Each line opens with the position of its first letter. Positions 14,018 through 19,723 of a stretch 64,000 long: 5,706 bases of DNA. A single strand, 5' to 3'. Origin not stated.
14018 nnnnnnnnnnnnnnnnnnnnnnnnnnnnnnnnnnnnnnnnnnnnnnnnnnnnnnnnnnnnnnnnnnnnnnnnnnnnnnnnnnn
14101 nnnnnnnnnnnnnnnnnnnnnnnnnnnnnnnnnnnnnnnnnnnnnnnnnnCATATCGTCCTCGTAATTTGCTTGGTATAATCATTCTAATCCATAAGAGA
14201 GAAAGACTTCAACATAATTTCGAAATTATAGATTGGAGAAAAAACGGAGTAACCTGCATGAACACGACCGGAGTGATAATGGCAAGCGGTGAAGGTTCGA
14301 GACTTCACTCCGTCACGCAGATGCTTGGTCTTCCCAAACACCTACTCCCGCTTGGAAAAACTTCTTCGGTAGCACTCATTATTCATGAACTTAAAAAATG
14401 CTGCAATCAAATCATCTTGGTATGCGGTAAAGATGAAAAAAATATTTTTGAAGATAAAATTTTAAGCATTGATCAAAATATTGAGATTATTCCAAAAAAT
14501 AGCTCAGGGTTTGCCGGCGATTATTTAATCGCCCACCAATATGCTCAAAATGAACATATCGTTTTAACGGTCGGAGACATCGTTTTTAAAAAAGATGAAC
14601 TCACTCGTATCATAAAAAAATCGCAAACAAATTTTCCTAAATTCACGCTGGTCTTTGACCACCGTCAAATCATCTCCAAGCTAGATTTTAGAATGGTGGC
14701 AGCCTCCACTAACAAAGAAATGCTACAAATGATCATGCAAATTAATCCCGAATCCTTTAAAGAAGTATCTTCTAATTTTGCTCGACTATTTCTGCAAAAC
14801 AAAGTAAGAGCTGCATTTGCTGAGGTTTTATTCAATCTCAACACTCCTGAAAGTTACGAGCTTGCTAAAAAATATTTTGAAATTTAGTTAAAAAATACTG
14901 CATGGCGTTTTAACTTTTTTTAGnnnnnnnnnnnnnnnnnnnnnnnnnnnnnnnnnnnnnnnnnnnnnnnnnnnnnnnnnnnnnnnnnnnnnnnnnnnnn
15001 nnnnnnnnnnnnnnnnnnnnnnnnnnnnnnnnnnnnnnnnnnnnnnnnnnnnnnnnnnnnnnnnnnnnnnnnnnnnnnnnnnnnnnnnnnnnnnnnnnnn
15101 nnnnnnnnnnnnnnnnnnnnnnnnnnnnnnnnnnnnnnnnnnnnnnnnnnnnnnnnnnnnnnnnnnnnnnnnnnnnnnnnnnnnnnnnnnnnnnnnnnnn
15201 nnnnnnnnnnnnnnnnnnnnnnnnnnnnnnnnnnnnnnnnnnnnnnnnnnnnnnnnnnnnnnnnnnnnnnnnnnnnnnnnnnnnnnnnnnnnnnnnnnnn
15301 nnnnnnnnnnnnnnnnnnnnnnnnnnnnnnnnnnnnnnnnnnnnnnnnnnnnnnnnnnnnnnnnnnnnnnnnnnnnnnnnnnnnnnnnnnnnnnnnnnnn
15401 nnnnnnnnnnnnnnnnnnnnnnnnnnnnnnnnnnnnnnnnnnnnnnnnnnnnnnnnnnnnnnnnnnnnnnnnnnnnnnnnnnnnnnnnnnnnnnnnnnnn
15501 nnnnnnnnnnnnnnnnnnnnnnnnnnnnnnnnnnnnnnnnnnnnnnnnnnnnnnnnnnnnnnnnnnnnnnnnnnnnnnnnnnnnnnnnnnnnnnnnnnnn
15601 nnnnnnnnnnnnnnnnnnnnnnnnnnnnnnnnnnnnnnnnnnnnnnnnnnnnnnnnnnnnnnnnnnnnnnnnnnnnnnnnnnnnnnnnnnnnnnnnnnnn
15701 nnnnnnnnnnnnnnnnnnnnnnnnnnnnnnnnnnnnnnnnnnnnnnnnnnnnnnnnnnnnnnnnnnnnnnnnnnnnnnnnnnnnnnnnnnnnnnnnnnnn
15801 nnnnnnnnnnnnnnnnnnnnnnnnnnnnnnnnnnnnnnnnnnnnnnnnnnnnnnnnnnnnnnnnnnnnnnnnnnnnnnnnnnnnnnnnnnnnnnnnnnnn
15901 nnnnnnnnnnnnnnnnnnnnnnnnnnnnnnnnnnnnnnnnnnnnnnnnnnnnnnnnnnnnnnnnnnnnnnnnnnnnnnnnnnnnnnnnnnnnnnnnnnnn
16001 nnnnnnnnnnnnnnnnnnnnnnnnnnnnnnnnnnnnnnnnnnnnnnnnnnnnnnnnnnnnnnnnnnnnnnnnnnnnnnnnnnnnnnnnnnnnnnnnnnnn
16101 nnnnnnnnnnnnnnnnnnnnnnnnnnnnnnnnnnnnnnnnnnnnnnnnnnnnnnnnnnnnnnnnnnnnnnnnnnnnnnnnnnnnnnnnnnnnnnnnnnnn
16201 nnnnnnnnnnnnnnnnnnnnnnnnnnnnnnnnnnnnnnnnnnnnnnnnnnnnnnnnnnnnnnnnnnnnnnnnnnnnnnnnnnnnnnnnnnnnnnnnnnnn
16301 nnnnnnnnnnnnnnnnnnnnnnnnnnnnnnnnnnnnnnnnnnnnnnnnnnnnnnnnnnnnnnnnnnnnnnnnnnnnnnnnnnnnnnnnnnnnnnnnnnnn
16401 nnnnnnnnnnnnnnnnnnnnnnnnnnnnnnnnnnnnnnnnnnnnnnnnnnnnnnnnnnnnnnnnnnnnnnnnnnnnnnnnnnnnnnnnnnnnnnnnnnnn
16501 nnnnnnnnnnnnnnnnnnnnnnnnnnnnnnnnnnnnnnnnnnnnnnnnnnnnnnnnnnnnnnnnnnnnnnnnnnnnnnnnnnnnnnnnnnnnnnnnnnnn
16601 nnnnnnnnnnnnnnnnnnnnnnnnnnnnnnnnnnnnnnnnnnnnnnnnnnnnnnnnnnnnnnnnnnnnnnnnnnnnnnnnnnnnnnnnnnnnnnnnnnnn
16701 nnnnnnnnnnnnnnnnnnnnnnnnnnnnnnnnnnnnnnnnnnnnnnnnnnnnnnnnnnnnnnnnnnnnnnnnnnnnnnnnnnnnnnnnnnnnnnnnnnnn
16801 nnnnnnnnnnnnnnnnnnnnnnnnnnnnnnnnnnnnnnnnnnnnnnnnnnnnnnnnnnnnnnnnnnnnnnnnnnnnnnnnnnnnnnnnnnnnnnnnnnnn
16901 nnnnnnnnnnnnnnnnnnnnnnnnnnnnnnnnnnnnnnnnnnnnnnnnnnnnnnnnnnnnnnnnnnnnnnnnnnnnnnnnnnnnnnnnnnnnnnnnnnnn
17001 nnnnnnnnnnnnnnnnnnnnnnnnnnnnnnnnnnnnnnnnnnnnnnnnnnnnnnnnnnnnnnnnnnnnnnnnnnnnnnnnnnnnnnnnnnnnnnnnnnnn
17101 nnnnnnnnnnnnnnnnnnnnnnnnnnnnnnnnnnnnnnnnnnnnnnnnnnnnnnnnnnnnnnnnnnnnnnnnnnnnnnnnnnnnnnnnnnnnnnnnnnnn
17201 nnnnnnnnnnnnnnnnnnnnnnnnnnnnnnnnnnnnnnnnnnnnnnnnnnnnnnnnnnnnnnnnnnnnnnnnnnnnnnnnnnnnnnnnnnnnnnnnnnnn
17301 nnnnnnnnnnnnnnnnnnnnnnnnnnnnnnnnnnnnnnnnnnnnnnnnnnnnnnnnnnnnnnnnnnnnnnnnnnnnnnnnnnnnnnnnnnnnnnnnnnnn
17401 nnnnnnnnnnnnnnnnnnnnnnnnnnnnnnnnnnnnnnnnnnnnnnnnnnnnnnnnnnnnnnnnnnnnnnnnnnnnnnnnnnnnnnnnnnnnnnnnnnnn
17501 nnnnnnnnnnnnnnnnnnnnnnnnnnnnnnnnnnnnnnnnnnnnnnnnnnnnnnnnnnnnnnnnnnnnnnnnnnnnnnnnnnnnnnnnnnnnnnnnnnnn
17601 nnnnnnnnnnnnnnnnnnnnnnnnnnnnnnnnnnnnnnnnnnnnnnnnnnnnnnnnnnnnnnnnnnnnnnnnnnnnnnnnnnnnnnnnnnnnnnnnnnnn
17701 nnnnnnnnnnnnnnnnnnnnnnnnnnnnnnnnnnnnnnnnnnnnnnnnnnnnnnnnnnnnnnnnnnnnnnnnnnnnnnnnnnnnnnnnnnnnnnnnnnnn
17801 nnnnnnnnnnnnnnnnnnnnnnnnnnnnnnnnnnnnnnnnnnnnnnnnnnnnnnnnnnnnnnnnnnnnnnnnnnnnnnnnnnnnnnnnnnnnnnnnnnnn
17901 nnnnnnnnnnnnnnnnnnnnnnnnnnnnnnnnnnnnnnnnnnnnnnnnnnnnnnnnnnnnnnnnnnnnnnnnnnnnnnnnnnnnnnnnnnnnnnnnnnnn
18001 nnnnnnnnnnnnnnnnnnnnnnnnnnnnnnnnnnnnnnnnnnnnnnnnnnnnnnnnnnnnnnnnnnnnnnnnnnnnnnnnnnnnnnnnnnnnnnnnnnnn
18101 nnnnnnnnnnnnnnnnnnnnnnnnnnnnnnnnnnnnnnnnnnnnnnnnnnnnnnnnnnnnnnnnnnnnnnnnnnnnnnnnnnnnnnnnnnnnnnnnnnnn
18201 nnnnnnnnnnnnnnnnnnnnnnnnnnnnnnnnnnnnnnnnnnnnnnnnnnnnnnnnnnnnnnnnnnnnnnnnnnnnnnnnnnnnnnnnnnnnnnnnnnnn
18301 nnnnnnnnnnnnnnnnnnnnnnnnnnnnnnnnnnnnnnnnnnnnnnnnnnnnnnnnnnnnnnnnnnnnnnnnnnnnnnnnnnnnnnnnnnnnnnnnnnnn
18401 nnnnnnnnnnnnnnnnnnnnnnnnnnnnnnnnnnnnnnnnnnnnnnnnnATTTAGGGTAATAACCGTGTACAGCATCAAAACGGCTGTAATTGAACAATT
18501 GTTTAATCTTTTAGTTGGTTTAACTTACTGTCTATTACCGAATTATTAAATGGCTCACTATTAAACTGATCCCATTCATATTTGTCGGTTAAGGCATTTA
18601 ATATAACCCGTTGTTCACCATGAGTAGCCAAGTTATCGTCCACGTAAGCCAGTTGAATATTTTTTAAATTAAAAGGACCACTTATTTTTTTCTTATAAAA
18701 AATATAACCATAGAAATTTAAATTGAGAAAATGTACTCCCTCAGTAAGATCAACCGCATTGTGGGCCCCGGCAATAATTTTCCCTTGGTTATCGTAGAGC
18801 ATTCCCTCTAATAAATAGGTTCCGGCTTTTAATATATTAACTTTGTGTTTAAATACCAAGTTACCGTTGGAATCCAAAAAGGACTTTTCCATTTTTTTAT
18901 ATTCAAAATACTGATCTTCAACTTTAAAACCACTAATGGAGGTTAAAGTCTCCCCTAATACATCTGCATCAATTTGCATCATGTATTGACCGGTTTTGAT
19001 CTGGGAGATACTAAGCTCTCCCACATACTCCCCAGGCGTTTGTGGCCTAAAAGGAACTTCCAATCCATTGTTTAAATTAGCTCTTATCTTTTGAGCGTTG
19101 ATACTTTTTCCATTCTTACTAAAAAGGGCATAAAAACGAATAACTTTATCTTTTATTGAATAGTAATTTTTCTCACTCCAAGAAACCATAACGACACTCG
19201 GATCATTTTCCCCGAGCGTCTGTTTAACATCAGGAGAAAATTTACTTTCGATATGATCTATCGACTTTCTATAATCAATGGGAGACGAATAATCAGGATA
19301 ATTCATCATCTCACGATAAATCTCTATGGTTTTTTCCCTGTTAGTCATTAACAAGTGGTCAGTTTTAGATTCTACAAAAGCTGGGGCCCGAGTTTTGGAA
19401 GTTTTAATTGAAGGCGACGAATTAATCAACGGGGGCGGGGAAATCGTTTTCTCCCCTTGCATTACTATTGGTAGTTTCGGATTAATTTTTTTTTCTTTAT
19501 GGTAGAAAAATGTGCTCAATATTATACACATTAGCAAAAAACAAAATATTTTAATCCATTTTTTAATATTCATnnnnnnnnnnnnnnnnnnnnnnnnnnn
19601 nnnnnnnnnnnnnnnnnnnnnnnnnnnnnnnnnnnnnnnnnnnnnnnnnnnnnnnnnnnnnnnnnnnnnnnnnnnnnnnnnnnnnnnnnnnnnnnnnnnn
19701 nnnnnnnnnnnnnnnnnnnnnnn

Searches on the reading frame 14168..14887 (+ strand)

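Call 59: search_protein_families(library=pfam, proteins=[window:14168-14887:+], max_evalue=0.0001)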
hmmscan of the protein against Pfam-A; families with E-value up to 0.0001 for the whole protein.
window:14168-14887:+ (239 aa): 2 families
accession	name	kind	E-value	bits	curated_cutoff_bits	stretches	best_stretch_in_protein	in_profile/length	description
PF12804.13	NTP_transf_3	-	2.8e-09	37.8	27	1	35-152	1-111/160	MobA-like NTP transferase domain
PF00483.29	NTP_transferase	-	2.9e-09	37.3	21.2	1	35-160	2-132/245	Nucleotidyl transferase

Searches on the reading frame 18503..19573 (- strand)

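Call 39: search_protein_families(library=pfam, proteins=[window:18503-19573:-], max_evalue=0.001)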
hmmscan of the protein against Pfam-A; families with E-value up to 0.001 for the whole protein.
window:18503-19573:- (356 aa): 1 family
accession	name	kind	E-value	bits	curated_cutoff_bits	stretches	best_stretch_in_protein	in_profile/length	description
PF20943.3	DUF4785_3rd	-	1.7e-06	28.5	24.5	1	228-309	4-88/106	Domain of unknown function (DUF4785) C-terminal domain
